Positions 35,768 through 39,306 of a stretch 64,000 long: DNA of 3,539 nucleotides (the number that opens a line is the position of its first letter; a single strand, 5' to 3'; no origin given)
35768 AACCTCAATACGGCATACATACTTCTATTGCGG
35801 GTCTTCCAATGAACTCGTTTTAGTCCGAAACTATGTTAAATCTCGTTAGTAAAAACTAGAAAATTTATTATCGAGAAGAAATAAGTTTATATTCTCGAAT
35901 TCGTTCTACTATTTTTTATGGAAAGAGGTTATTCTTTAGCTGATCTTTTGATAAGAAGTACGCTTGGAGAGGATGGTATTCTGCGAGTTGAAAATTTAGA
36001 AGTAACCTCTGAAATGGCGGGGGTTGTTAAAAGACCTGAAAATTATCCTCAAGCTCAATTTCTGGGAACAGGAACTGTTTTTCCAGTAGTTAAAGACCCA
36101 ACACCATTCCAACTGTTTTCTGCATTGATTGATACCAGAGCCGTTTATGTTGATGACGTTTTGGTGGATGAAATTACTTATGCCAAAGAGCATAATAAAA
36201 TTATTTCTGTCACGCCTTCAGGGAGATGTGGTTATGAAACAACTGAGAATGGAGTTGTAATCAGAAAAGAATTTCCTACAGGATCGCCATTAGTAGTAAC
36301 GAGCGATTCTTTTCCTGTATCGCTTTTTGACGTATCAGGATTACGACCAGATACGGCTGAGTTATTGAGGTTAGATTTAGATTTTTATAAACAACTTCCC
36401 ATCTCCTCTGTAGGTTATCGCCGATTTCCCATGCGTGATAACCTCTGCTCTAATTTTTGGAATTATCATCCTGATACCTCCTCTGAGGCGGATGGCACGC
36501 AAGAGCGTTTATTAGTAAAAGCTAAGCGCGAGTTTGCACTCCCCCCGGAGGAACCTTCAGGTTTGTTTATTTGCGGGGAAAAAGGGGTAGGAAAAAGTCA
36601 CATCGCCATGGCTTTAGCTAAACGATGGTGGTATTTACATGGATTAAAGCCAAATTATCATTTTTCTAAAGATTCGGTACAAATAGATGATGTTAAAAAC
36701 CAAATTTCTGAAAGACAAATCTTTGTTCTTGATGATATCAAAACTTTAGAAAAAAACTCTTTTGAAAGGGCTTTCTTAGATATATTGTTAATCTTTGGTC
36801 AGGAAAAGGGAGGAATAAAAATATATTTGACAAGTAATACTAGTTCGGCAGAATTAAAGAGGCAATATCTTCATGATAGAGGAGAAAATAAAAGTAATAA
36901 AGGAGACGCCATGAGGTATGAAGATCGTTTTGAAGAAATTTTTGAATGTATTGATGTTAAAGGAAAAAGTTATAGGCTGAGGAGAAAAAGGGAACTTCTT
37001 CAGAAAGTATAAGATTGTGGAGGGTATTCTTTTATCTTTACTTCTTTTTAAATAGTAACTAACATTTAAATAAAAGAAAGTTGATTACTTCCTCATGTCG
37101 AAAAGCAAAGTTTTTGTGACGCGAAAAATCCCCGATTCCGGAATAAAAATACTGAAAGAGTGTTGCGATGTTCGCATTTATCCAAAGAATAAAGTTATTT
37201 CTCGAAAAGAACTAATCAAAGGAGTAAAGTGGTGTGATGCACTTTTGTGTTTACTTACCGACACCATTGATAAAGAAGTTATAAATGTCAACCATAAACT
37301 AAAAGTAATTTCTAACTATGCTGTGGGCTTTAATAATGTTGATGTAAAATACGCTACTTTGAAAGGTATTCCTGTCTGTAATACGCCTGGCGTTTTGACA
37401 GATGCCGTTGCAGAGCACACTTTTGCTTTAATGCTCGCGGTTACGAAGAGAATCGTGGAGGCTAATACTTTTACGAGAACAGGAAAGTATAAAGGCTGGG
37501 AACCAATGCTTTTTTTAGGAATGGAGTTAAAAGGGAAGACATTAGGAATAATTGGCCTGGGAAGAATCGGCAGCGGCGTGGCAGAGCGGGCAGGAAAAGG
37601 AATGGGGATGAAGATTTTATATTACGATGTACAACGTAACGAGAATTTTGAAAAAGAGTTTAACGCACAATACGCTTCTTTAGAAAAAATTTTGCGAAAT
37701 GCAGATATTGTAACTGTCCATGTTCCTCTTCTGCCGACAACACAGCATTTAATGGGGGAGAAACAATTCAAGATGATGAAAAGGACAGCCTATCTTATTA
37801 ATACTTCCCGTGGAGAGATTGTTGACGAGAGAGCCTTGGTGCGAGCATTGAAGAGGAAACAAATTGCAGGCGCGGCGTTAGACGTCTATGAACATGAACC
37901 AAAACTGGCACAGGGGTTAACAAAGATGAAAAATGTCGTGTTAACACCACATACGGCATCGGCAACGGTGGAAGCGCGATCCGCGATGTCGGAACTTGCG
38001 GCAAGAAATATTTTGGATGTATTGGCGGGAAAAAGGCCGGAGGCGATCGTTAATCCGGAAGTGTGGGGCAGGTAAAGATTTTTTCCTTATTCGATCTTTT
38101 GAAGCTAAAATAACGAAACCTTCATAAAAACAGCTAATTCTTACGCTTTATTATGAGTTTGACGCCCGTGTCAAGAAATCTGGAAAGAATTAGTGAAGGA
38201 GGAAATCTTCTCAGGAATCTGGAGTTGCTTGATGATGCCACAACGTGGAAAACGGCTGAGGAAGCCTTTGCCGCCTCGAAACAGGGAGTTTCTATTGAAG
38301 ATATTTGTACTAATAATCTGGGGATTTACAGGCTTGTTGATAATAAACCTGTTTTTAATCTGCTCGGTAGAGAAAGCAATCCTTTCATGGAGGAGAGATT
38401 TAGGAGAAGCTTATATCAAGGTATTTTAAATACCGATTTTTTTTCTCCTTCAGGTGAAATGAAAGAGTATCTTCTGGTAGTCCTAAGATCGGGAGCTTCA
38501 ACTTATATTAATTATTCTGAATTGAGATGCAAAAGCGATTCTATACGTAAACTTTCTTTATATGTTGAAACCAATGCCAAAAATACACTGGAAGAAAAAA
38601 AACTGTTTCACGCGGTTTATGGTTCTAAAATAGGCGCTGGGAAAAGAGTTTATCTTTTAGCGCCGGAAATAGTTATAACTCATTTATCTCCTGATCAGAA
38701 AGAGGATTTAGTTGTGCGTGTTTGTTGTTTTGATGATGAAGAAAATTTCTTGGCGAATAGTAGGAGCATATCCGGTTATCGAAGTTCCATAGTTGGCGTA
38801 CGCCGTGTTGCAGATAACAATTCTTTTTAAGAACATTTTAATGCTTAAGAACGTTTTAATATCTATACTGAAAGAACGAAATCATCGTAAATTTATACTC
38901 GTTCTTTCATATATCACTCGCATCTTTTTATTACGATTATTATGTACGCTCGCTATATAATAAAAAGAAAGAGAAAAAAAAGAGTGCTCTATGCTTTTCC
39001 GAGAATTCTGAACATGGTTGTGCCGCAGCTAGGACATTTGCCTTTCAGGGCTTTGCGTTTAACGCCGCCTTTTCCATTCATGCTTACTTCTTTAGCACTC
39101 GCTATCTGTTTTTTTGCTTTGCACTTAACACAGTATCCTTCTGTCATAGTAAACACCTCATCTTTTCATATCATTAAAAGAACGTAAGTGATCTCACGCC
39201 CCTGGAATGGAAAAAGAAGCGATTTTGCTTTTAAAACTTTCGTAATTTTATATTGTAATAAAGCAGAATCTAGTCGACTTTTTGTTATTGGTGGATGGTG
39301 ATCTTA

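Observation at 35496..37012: Two-gene module: YraN/Hjc-like PD-(D/E)xK nuclease followed by an IstB/DnaC-type AAA+ ATPase with a novel N-terminal domain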

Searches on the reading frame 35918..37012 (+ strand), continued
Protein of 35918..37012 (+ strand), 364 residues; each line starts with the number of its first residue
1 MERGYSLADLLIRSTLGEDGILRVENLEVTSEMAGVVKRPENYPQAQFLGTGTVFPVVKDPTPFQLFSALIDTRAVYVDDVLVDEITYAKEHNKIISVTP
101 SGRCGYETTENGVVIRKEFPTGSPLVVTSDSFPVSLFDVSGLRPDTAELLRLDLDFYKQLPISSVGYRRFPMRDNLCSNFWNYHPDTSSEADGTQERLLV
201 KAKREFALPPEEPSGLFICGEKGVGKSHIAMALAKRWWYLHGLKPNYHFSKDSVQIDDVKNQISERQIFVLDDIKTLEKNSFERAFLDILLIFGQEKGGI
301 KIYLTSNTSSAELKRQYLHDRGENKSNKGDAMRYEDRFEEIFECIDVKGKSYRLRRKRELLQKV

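Call 53: find_related_loci(query=A2, collection=viral_contigs, flank=6000)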
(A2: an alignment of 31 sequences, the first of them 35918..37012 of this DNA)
Query A2 (364 aa) in viral_contigs; peptide patterns used: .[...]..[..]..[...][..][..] (x = any residue, [..] = any of these).
600 stretches matched a pattern (row limit reached: there are more); 32 encode a relative of the query (tblastn E <= 1e-3); 32 distinct loci.
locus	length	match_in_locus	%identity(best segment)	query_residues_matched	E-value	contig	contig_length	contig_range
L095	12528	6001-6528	26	178-355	6e-7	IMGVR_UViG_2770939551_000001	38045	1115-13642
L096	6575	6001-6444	28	211-359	8e-7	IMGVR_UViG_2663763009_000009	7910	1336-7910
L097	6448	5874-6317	28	211-359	8e-7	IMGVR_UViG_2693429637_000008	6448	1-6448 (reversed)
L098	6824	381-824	28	211-359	8e-7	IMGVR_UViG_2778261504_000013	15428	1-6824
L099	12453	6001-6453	26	210-359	9e-7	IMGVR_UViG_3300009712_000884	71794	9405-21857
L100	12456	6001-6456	28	158-309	1e-6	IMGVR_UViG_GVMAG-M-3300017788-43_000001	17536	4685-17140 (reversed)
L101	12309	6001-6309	30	184-273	3e-6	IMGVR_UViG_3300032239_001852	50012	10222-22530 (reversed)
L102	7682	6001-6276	31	195-273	2e-6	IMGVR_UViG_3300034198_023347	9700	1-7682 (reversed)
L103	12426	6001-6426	28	215-353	3e-6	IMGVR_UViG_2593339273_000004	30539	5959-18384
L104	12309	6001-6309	30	184-273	5e-6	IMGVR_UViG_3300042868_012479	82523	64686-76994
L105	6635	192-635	27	211-359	6e-6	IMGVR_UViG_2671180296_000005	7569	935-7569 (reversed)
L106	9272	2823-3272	26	211-359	6e-6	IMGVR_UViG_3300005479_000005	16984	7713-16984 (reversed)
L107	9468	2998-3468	21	213-359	8e-6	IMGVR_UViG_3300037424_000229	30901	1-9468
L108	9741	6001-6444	27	211-359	1e-5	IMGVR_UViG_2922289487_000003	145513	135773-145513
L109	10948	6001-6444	27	211-359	1e-5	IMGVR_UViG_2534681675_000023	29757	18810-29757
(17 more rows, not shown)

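Call 54: find_encoding_contigs(protein=P0047, flank=3000, max_places=2)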
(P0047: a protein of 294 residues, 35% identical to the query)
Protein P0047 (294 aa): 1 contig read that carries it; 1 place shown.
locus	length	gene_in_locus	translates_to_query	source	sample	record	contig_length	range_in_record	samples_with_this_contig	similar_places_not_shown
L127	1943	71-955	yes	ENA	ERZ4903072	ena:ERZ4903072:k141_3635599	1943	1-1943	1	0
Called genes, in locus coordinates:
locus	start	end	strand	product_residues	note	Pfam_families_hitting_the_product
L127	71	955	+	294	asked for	-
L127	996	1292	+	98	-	-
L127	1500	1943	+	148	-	?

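Call 55: find_encoding_contigs(protein=P0053, flank=6000, max_places=2)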
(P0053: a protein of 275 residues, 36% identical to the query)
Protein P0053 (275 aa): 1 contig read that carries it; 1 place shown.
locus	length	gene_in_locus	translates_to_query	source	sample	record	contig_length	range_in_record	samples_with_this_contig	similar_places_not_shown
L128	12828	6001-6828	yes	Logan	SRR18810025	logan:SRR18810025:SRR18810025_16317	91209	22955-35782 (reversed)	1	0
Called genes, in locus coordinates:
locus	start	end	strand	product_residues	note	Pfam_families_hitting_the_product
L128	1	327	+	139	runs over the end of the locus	PF09923:DUF2155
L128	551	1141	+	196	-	PF00578:AhpC-TSA, PF08534:Redoxin, PF10417:1-cysPrx_C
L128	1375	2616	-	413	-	-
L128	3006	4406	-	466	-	PF13742:tRNA_anti_2, PF01336:tRNA_anti-codon, PF02601:Exonuc_VII_L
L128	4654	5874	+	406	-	PF00155:Aminotran_1_2, PF00266:Aminotran_5 (weak), PF01053:Cys_Met_Meta_PP (weak)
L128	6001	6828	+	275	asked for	PF20720:nSTAND3 (faint), PF01695:IstB_IS21 (faint)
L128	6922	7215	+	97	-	PF01649:Ribosomal_S20p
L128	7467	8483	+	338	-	PF01266:DAO (faint), PF03486:HI0933_like (faint), PF07992:Pyr_redox_2, PF13450:NAD_binding_8 (faint), PF13738:Pyr_redox_3, PF00070:Pyr_redox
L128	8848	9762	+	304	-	PF03741:TerC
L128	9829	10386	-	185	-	PF00990:GGDEF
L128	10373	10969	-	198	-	-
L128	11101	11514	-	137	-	PF13426:PAS_9 (weak)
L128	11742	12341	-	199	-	-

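Call 56: find_encoding_contigs(protein=P0072, flank=6000, max_places=3)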
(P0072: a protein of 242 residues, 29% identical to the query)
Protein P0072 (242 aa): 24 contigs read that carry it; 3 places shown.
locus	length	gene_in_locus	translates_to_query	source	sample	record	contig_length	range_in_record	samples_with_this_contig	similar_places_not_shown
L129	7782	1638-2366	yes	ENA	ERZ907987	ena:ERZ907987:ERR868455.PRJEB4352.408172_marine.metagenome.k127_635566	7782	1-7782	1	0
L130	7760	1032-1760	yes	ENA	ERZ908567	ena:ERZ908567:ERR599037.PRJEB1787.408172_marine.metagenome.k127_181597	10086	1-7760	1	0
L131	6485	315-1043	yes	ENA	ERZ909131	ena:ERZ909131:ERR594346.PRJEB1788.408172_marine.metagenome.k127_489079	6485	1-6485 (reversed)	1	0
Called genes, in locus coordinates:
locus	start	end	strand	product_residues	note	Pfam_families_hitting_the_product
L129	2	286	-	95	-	?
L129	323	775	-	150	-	PF01876:RNase_P_p30 (weak)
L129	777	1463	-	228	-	PF00696:AA_kinase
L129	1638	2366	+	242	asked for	-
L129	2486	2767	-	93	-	PF04010:DUF357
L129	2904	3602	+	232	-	-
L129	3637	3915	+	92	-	-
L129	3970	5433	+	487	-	-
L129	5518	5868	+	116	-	-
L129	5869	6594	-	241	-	-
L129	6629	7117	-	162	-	-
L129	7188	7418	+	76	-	-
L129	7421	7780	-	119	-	?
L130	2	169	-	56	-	?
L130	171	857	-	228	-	PF00696:AA_kinase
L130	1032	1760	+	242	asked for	-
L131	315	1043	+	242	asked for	-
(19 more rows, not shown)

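Call 76: find_related_loci(query=A3, collection=metagenome_contigs, flank=5000)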
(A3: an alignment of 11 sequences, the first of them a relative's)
Query A3 (262 aa) in metagenome_contigs; peptide patterns used: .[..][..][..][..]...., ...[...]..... (x = any residue, [..] = any of these).
75 stretches matched a pattern; 34 encode a relative of the query (tblastn E <= 1e-3); 34 distinct loci.
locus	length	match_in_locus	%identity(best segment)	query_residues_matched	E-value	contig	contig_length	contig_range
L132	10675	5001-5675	50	33-257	2e-72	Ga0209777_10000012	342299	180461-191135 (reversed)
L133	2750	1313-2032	48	21-255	6e-72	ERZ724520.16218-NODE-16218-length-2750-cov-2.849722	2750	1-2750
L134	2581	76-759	51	29-255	4e-71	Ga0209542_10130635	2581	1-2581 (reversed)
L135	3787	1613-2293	50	32-255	2e-69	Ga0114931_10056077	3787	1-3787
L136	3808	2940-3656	48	22-255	1e-68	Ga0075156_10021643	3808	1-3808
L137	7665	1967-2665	47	30-260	2e-67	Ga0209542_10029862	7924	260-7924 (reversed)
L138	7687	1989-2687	47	30-260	2e-67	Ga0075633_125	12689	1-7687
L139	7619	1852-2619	43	3-255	6e-63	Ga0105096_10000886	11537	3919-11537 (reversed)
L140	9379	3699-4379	47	32-255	1e-62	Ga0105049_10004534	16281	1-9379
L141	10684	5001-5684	48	32-255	3e-62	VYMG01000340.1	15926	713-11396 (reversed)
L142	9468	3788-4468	47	32-255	2e-62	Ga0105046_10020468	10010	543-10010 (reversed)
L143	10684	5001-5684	48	32-255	3e-62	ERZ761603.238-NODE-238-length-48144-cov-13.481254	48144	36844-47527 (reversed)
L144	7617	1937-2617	47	32-255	2e-62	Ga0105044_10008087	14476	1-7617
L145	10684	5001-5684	48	32-255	3e-62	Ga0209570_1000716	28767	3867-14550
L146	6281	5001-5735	46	17-255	6e-62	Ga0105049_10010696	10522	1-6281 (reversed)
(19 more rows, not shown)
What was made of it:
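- Tried and rejected: It worked with the tighter alignment A3 (call 76).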

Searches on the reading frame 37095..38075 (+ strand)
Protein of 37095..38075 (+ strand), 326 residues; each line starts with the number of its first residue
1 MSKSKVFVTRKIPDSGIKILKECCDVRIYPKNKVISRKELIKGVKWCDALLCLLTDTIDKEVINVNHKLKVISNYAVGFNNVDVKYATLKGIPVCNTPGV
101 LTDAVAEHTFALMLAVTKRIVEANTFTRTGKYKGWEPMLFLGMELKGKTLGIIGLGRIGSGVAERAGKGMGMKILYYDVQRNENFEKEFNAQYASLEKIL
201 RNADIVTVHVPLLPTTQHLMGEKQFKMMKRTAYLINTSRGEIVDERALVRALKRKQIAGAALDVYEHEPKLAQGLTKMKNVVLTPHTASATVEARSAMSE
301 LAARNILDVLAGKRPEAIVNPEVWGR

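Call 3: search_protein_families(library=pfam, proteins=[window:37095-38075:+], max_evalue=1)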
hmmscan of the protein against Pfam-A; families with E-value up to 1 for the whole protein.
window:37095-38075:+ (326 aa): 8 families
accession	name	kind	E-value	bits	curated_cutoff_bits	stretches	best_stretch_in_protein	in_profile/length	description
PF02826.25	2-Hacid_dh_C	-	2.5e-62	209.8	25.1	1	110-288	1-178/178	D-isomer specific 2-hydroxyacid dehydrogenase, NAD binding domain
PF00389.36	2-Hacid_dh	-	2.1e-34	118.6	24.6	1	6-320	1-134/134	D-isomer specific 2-hydroxyacid dehydrogenase, catalytic domain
PF03446.21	NAD_binding_2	-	7.2e-06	26.5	21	1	150-257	2-112/161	NAD binding domain of 6-phosphogluconate dehydrogenase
PF03807.23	F420_oxidored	-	0.0077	17.2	21.6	1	150-212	2-69/94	NADP oxidoreductase coenzyme F420-dependent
PF07991.19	KARI_N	-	0.0088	16.1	20.6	1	145-212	2-70/165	Acetohydroxy acid isomeroreductase, NADPH-binding domain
PF01408.29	GFO_IDH_MocA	-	0.041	15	24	1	150-216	3-74/120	Oxidoreductase family, NAD-binding Rossmann fold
PF20986.2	DUF6849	-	0.11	12.9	27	0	182-208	30-56/69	Domain of unknown function (DUF6849)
PF22660.2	RS_preATP-grasp-like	-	0.16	12.8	27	1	148-215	2-75/98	Ribonucleotide synthetase preATP-grasp domain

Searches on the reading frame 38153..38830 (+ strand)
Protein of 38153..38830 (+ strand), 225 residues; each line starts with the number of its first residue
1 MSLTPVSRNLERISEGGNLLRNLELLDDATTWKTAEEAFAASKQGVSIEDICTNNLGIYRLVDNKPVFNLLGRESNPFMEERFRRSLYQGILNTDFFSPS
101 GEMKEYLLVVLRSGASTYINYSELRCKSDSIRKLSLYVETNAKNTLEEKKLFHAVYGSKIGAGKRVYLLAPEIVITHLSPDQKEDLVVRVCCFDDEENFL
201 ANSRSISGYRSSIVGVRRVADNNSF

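Call 3: search_protein_families(library=pfam, proteins=[window:38153-38830:+], max_evalue=1)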
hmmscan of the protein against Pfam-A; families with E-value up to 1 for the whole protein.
window:38153-38830:+ (225 aa): 1 family
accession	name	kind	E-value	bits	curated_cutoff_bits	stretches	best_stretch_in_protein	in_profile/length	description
PF01000.31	RNA_pol_A_bac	-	0.18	12.4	33.9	1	132-188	41-89/119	RNA polymerase Rpb3/RpoA insert domain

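Call 4: search_protein_families(library=ncbifam, proteins=[window:38153-38830:+], max_evalue=1)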
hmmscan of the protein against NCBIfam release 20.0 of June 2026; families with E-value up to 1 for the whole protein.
window:38153-38830:+ (225 aa): 1 family
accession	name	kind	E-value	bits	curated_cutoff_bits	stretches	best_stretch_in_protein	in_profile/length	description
NF050809.1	blaCHA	exception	0.12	11.8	575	1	42-99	119-173/295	CHA family extended-spectrum class A beta-lactamase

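Call 5: search_protein_families(library=padloc, proteins=[window:38153-38830:+], max_evalue=1)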
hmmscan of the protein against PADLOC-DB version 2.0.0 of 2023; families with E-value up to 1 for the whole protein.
window:38153-38830:+ (225 aa): 0 families

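Call 6: search_protein_families(library=phrogs, proteins=[window:38153-38830:+], max_evalue=1)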
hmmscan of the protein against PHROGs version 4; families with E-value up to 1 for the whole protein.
window:38153-38830:+ (225 aa): 1 family
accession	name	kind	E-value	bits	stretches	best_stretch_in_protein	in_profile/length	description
phrog_25622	-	unknown function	0.078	14.5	1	116-157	30-73/77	-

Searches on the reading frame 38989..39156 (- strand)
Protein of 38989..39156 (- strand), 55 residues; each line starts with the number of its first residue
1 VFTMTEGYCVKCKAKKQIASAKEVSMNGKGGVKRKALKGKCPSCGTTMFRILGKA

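Call 3: search_protein_families(library=pfam, proteins=[window:38989-39156:-], max_evalue=1)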
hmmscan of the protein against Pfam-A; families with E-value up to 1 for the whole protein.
window:38989-39156:- (55 aa): 11 families
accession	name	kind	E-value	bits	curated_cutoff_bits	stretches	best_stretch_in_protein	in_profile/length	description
PF18930.5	DUF5679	-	1.6e-11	44.6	27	1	8-51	1-40/40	Domain of unknown function (DUF5679)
PF20120.5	DUF6510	-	0.00073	19.8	26.4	1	3-52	23-65/86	Family of unknown function (DUF6510)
PF06677.18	Auto_anti-p27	-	0.013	16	24.1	1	40-50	17-27/40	Sjogren's syndrome/scleroderma autoantigen 1 (Autoantigen p27)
PF23455.1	DUF7129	-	0.035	14.3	30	1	38-49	27-38/45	Domain of unknown function (DUF7129)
PF22289.1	DmmA-like_C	-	0.036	14.5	27.4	0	8-24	3-19/44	Dimethylamine monooxygenase subunit DmmA-like, C-terminal domain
PF17848.7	Zn_ribbon_ACC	-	0.049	14.3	24.5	1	40-50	3-13/26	Acetyl-CoA carboxylase zinc finger domain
PF01155.25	HypA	-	0.051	14.1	28.9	1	6-52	70-100/112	Hydrogenase/urease nickel incorporation, metallochaperone, hypA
PF18073.7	Zn_ribbon_LapB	-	0.11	12.6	25.7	1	35-45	11-21/28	Rubredoxin metal binding domain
PF13248.11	Zn_ribbon_3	-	0.12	12.3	27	0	40-46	4-10/26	zinc-ribbon domain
PF12172.15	zf-ChsH2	-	0.14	12.5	23.2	1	39-49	12-22/37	ChsH2, rubredoxin-like zinc ribbon domain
PF13717.11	Zn_ribbon_4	-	0.53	10.7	30.3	0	32-48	19-35/36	zinc-ribbon domain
